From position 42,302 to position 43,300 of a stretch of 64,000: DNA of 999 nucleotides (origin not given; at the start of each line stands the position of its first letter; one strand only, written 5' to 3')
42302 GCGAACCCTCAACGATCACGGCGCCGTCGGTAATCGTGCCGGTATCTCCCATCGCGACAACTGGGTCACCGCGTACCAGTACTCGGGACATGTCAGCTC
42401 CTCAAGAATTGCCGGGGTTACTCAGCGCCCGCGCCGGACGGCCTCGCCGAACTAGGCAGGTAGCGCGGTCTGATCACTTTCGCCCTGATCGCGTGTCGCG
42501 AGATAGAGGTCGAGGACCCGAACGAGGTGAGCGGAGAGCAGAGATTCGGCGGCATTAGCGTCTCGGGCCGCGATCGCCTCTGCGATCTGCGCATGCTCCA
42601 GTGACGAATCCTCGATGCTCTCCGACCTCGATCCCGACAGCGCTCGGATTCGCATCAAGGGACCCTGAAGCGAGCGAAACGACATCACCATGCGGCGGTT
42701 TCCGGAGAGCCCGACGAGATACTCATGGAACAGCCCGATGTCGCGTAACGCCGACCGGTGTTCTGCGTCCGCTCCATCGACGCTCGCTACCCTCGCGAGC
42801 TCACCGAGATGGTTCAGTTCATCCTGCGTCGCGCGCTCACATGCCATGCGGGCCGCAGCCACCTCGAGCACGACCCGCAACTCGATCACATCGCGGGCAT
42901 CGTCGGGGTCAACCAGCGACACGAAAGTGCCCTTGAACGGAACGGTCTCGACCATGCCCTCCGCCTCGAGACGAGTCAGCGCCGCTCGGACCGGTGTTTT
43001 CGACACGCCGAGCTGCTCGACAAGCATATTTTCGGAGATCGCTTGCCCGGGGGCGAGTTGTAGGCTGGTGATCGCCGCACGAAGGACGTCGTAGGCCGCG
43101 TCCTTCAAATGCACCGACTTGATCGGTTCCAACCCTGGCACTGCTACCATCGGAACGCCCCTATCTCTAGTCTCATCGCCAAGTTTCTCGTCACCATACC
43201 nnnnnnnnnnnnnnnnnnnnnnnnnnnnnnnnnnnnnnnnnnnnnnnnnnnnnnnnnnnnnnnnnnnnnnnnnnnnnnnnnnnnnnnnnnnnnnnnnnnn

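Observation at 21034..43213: The same A/T-rich palindrome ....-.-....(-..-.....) sits in every promoter gap between 19.5 and 43.2 kb, suggesting one regulon of about 23 kb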

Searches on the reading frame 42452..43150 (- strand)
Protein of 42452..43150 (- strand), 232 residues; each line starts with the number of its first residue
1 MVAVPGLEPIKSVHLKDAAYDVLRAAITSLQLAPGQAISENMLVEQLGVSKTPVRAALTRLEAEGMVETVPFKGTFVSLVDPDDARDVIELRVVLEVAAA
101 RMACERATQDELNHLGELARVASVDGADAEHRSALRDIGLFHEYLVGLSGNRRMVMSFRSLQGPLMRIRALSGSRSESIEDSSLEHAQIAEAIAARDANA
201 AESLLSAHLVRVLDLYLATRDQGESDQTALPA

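Call 11: search_protein_families(library=pfam, proteins=[window:42452-43150:-], max_evalue=0.00001)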
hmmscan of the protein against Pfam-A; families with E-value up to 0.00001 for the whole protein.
window:42452-43150:- (232 aa): 2 families
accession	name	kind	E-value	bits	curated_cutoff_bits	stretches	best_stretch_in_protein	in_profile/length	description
PF07729.17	FCD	-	1.7e-21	77.4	24.3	1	87-209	1-123/125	FCD domain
PF00392.27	GntR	-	6.2e-18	64.7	27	1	16-77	2-64/64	Bacterial regulatory proteins, gntR family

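Call 15: find_homologous_proteins(query=window:42452-43150:-, max_evalue=1e-20)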
Query window:42452-43150:- (232 aa): 67 proteins with E <= 1e-20 among 6139 candidates.
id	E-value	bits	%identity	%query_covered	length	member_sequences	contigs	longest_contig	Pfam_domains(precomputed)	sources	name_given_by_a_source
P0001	3.3e-137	473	100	100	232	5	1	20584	PF07729.18,PF00392.28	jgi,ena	jgi:GntR family transcriptional regulator of vanillate catabolism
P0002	2.2e-107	376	80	100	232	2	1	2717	PF07729.18,PF00392.28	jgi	-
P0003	3.2e-100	352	75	100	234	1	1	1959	PF07729.18,PF00392.28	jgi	jgi:DNA-binding GntR family transcriptional regulator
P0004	7.2e-95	335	75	98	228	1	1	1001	PF07729.18,PF00392.28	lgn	-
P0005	4.0e-92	326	75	95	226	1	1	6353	PF07729.18,PF00392.28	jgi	jgi:GntR family transcriptional regulator, rspAB operon transcriptional repressor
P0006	5.7e-78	280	65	93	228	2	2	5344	PF07729.18,PF00392.28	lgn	-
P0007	1.4e-77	278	65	93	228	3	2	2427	PF07729.18,PF00392.28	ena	-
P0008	6.9e-77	276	65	93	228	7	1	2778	PF07729.18,PF00392.28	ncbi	-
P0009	3.4e-76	274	65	93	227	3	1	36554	PF07729.18,PF00392.28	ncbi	-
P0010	2.2e-75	271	64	93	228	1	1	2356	PF07729.18,PF00392.28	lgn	-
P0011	9.1e-75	269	64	91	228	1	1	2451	PF07729.18,PF00392.28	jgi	-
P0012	4.8e-73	264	62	93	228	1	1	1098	PF07729.18,PF00392.28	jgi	-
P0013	1.0e-72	263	65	91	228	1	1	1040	PF07729.18,PF00392.28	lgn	-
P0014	1.9e-72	262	63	93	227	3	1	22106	PF07729.18,PF00392.28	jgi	-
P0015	3.3e-71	258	64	93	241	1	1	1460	PF07729.18,PF00392.28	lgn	-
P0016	4.2e-70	254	58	93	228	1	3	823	PF07729.18,PF00392.28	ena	-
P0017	5.7e-68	247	60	93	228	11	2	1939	PF07729.18,PF00392.28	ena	-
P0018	2.0e-66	242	61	91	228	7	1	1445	PF07729.18,PF00392.28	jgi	-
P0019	1.6e-64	236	59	93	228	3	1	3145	PF07729.18,PF00392.28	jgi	-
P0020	4.5e-64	234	57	93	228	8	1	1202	PF07729.18,PF00392.28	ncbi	-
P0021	2.0e-60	223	57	93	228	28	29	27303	PF07729.18,PF00392.28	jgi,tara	jgi:DNA-binding GntR family transcriptional regulator|tara:strand:+ start:643 stop:1329 length:687 s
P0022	7.4e-54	201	50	91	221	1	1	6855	PF07729.18,PF00392.28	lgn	-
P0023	1.2e-51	194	49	91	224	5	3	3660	PF07729.18,PF00392.28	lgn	-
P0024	2.1e-41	160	44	94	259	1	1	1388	PF13412.13,PF07729.18,PF00392.28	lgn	-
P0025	3.7e-39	153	44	91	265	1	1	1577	PF07729.18,PF00392.28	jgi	jgi:DNA-binding GntR family transcriptional regulator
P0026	6.3e-32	129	43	91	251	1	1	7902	PF07729.18,PF00392.28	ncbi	-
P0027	5.1e-31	127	43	89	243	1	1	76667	PF07729.18,PF00392.28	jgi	jgi:DNA-binding GntR family transcriptional regulator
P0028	5.3e-31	126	43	93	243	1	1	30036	PF07729.18,PF00392.28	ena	-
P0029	4.0e-30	124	42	86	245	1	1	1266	PF13412.13,PF07729.18,PF00392.28,PF01325.26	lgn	-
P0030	1.8e-29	121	41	88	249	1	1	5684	PF07729.18,PF00392.28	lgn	-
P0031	3.8e-29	120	38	95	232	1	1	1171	PF13412.13,PF07729.18,PF00392.28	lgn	-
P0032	1.6e-28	118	37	86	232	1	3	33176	PF13412.13,PF07729.18,PF00392.28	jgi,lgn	jgi:DNA-binding GntR family transcriptional regulator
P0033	1.9e-28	118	38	86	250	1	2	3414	PF07729.18,PF00392.28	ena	-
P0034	2.4e-28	118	41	86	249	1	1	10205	PF07729.18,PF00392.28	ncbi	ncbi:MAG: GntR family transcriptional regulator [Actinomycetota bacterium]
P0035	2.5e-28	118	41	88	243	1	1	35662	PF07729.18,PF00392.28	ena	-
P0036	4.4e-28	117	42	91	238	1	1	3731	PF07729.18,PF00392.28,PF01325.26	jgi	-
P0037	1.6e-27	115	39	90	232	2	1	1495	PF13412.13,PF07729.18,PF00392.28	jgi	jgi:DNA-binding GntR family transcriptional regulator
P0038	2.8e-27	114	42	85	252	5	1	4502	PF13412.13,PF07729.18,PF00392.28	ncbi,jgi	jgi:DNA-binding GntR family transcriptional regulator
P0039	3.7e-27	114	40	92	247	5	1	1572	PF07729.18,PF00392.28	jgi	jgi:DNA-binding GntR family transcriptional regulator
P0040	6.7e-27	113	42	89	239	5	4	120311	PF13412.13,PF07729.18,PF00392.28,PF01325.26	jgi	jgi:DNA-binding GntR family transcriptional regulator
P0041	1.1e-26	112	36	86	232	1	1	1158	PF07729.18,PF00392.28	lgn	-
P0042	1.1e-26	112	40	86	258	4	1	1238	PF07729.18,PF00392.28,PF01325.26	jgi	jgi:DNA-binding GntR family transcriptional regulator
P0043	1.2e-26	112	43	85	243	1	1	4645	PF07729.18,PF00392.28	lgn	-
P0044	5.5e-26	110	41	86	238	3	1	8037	PF07729.18,PF00392.28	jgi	jgi:GntR family transcriptional regulator, rspAB operon transcriptional repressor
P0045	9.7e-26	109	36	86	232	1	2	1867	PF13412.13,PF07729.18,PF00392.28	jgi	jgi:DNA-binding GntR family transcriptional regulator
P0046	1.6e-25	109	40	84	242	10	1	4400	PF07729.18,PF00392.28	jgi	jgi:DNA-binding GntR family transcriptional regulator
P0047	1.7e-25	108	41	85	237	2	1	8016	PF07729.18,PF00392.28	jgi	jgi:GntR family transcriptional regulator, trigonelline degradation regulator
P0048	4.4e-25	107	40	86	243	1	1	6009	PF07729.18,PF00392.28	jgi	jgi:DNA-binding GntR family transcriptional regulator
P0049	4.7e-25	107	41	85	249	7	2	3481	PF07729.18,PF00392.28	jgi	-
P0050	6.2e-25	107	41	85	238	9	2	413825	PF07729.18,PF00392.28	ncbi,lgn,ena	-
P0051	1.8e-24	105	37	86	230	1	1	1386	PF07729.18,PF00392.28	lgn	-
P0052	2.2e-24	105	37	89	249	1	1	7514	PF07729.18,PF00392.28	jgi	-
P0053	4.0e-24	104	40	86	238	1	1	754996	PF07729.18,PF00392.28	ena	-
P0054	7.6e-24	103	39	86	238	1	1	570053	PF07729.18,PF00392.28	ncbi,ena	-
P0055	7.8e-24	103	39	90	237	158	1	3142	PF07729.18,PF00392.28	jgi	-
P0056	6.6e-23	100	40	86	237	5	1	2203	PF07729.18,PF00392.28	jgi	jgi:DNA-binding GntR family transcriptional regulator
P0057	2.6e-22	98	40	84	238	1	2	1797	PF07729.18,PF00392.28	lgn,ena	-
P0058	3.1e-22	98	36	90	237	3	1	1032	PF07729.18,PF00392.28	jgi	jgi:DNA-binding GntR family transcriptional regulator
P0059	4.5e-22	97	38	89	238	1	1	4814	PF07729.18,PF00392.28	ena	-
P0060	8.4e-22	96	38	84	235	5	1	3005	PF07729.18,PF00392.28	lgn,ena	-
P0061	1.7e-21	95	37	89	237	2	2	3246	PF07729.18,PF00392.28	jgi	jgi:DNA-binding GntR family transcriptional regulator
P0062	2.4e-21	95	35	93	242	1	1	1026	PF07729.18,PF00392.28,PF13545.13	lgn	-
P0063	4.9e-21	94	37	75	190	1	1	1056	PF07729.18,PF00392.28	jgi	jgi:DNA-binding GntR family transcriptional regulator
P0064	5.1e-21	94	39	85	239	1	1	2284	PF07729.18,PF00392.28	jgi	jgi:DNA-binding GntR family transcriptional regulator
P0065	5.5e-21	94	37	84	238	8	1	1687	PF07729.18,PF00392.28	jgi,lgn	jgi:DNA-binding GntR family transcriptional regulator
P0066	6.5e-21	94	38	89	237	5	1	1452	PF13412.13,PF07729.18,PF00392.28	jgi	-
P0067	8.4e-21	93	38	84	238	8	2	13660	PF07729.18,PF00392.28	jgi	jgi:DNA-binding GntR family transcriptional regulator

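Call 27: find_encoding_contigs(protein=P0009, flank=10000, max_places=3)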
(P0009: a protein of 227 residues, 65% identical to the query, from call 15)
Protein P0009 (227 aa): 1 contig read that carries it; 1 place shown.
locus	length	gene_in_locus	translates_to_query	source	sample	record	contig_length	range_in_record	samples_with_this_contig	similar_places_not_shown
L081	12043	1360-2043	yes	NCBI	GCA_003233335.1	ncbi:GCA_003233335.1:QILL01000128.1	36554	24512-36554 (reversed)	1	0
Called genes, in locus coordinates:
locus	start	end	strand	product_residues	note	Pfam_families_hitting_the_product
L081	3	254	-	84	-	?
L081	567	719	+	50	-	-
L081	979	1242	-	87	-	-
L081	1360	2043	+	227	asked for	PF00392:GntR, PF07729:FCD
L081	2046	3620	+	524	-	PF01979:Amidohydro_1, PF07969:Amidohydro_3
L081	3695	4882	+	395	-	PF01547:SBP_bac_1, PF13416:SBP_bac_8, PF13343:SBP_bac_6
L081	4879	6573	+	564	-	PF00528:BPD_transp_1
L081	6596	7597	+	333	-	PF00005:ABC_tran, PF13304:AAA_21 (faint)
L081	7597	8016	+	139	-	PF00903:Glyoxalase (weak), PF13669:Glyoxalase_4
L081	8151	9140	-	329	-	PF00296:Bac_luciferase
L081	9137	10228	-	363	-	PF01546:Peptidase_M20, PF07687:M20_dimer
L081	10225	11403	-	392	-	PF02515:CoA_transf_3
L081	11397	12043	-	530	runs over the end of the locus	PF01642:MM_CoA_mutase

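Call 28: find_encoding_contigs(protein=P0014, flank=10000, max_places=3)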
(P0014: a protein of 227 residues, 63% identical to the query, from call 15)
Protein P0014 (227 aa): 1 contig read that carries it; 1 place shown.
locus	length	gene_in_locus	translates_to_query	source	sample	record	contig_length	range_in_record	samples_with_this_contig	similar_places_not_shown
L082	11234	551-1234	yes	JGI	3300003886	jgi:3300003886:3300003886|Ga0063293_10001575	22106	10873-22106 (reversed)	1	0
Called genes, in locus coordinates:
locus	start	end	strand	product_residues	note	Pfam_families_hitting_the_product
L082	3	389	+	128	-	?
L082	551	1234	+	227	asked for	PF00392:GntR, PF07729:FCD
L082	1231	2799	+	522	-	PF01979:Amidohydro_1, PF07969:Amidohydro_3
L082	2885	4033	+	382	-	PF01547:SBP_bac_1, PF13416:SBP_bac_8, PF13343:SBP_bac_6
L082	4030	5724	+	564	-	PF00528:BPD_transp_1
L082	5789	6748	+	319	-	PF00005:ABC_tran, PF13304:AAA_21 (faint)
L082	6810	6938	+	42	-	-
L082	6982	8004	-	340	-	PF00296:Bac_luciferase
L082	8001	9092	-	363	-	PF01546:Peptidase_M20, PF07687:M20_dimer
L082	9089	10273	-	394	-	PF02515:CoA_transf_3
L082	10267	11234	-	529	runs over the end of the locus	PF01642:MM_CoA_mutase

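Call 29: find_encoding_contigs(protein=P0021, flank=10000, max_places=4)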
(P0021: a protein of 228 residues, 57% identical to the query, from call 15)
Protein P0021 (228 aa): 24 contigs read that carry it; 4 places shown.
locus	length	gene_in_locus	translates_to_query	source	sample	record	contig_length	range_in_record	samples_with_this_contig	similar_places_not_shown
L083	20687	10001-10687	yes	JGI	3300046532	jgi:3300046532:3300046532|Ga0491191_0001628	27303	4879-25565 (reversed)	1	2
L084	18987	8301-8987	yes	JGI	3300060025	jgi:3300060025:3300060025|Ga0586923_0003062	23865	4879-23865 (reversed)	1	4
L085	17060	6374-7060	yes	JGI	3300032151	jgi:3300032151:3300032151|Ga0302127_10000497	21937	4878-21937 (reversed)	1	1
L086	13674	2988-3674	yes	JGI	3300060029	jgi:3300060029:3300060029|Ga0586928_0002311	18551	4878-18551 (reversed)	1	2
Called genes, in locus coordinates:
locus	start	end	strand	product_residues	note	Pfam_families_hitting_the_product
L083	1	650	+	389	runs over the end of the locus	PF00202:Aminotran_3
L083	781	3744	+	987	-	PF09084:NMT1, PF13379:NMT1_2 (faint), PF08084:PROCT (faint), PF09084:NMT1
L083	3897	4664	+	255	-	PF00528:BPD_transp_1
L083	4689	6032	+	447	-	PF01979:Amidohydro_1, PF07969:Amidohydro_3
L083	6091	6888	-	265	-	PF03193:RsgA_GTPase (faint), PF00005:ABC_tran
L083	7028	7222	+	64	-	-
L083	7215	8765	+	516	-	PF01979:Amidohydro_1, PF07969:Amidohydro_3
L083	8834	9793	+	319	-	PF04909:Amidohydro_2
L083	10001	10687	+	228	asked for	PF00392:GntR, PF07729:FCD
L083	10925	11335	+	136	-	PF00903:Glyoxalase, PF13669:Glyoxalase_4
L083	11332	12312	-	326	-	PF00296:Bac_luciferase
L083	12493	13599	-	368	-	PF02515:CoA_transf_3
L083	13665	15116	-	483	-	PF01642:MM_CoA_mutase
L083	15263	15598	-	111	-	PF02310:B12-binding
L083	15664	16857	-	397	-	PF01546:Peptidase_M20, PF07687:M20_dimer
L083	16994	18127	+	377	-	PF08240:ADH_N, PF16912:Glu_dehyd_C (weak), PF00107:ADH_zinc_N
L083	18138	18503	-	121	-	PF01042:Ribonuc_L-PSP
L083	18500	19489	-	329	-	PF26233:NicX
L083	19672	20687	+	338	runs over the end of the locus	PF04305:DUF455 (faint)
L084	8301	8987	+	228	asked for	PF00392:GntR, PF07729:FCD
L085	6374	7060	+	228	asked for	PF00392:GntR, PF07729:FCD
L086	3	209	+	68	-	?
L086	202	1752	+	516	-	PF01979:Amidohydro_1, PF07969:Amidohydro_3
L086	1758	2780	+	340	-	PF04909:Amidohydro_2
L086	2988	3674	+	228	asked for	PF00392:GntR, PF07729:FCD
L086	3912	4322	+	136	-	PF00903:Glyoxalase, PF13669:Glyoxalase_4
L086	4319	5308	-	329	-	PF00296:Bac_luciferase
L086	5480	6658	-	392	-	PF02515:CoA_transf_3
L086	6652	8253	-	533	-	PF01642:MM_CoA_mutase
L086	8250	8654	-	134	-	PF02310:B12-binding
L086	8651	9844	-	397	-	PF01546:Peptidase_M20, PF07687:M20_dimer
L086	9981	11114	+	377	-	PF08240:ADH_N, PF16912:Glu_dehyd_C (weak), PF00107:ADH_zinc_N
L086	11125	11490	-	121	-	PF01042:Ribonuc_L-PSP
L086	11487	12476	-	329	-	PF26233:NicX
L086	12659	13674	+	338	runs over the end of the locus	PF04305:DUF455 (faint)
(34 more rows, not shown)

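Call 40: search_solved_structures(query=window:42452-43150:-, max_evalue=0.001)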
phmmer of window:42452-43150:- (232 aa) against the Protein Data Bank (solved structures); distinct sequences matched with E-value up to 0.001: 13.
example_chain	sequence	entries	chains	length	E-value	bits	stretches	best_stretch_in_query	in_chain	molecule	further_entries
7u5q_A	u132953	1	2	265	7e-19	72.1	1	17-213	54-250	Transcriptional regulator, GntR family protein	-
7xp0_A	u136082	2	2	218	5.5e-16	62.7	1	18-209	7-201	Probable transcriptional regulator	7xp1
3fms_A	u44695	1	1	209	1.7e-15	61.1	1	17-212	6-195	Transcriptional regulator, GntR family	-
3sxy_A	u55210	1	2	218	1.7e-15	61.1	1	6-212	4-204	Transcriptional regulator, GntR family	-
6z74_A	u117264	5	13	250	1.2e-12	51.8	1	22-208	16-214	Transcriptional regulator, GntR family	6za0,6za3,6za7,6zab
3ihu_A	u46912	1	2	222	9.8e-10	42.3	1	31-213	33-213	Transcriptional regulator, GntR family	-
3c7j_A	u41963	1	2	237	1.6e-09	41.5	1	18-154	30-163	Transcriptional regulator, GntR family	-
4p9f_A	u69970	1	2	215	1.1e-06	32.3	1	30-120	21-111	HTH-type transcriptional regulator mcbR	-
6az6_A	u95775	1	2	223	6e-06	29.9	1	40-212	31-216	GntR family transcriptional regulator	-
6ep3_A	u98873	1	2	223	0.00011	25.7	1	17-101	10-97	Lmo0651 protein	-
9isw_A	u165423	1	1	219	0.00016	25.2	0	31-106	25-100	Transcriptional regulator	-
9jpj_C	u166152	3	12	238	0.00023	24.7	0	41-211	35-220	Pyruvate dehydrogenase complex repressor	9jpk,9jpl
7c7e_A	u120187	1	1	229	0.00077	23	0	81-204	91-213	Putative DNA-binding transcriptional regulator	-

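Call 41: search_protein_families(library=ncbifam, proteins=[window:42452-43150:-], max_evalue=1e-10)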
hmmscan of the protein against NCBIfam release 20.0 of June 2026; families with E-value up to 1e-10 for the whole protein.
window:42452-43150:- (232 aa): 3 families
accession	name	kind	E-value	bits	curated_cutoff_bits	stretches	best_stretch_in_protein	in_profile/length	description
TIGR03338.1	phnR_burk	equivalog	8.4e-30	104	271.5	1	17-211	14-208/212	phosphonate utilization associated transcriptional regulator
NF003011.0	PRK03837.1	subfamily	9.4e-22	77.8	260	1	82-221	101-238/241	transcriptional regulator NanR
NF007741.0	PRK10421.1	equivalog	1.3e-14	54.2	311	0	81-213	94-230/262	transcriptional regulator LldR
